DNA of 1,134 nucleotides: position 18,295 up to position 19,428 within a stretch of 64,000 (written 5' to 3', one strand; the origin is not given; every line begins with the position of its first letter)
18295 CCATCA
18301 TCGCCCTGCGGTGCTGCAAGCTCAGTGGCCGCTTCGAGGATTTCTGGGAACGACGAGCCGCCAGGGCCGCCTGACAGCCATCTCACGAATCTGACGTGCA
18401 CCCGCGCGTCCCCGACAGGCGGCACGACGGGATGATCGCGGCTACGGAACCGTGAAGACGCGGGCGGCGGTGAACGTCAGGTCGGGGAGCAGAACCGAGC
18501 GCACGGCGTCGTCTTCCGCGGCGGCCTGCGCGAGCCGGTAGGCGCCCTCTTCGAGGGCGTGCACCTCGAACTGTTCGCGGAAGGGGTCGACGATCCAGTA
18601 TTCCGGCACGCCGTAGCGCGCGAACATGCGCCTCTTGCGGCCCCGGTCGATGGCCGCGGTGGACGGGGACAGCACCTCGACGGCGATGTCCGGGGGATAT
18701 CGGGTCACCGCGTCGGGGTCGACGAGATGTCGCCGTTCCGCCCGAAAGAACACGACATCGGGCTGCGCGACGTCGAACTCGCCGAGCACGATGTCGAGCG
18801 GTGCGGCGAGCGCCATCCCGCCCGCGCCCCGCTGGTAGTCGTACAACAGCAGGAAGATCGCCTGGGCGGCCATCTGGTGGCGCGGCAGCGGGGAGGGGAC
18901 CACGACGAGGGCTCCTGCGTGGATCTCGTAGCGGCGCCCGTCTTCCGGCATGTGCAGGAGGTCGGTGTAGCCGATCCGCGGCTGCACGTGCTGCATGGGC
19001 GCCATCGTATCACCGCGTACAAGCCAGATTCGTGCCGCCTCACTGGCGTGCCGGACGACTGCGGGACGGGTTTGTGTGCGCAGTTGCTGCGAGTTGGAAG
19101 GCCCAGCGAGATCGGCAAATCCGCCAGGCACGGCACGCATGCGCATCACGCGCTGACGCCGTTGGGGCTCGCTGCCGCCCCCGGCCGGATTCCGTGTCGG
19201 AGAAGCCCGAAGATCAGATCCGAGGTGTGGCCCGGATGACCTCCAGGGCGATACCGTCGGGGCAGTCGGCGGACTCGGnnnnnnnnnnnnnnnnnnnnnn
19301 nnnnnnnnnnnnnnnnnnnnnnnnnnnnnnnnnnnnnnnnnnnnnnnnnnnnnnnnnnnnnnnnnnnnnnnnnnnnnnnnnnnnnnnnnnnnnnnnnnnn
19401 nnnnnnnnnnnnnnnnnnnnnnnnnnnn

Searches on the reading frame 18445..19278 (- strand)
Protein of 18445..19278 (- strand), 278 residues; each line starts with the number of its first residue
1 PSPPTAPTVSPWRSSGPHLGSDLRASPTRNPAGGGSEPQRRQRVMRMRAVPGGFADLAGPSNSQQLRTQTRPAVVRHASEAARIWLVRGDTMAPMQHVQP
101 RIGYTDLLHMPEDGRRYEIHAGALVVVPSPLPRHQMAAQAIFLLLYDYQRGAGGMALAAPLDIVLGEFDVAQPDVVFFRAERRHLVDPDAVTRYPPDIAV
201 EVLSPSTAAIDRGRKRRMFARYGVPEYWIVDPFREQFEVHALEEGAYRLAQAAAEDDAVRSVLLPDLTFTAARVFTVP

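Call 52: search_protein_families(library=pfam, proteins=[window:18445-19278:-], max_evalue=0.0001)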
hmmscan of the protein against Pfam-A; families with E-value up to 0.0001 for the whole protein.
window:18445-19278:- (278 aa): 1 family
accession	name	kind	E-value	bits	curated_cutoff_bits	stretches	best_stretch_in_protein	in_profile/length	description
PF05685.18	Uma2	-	2.4e-31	109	27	1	106-271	3-171/172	Putative restriction endonuclease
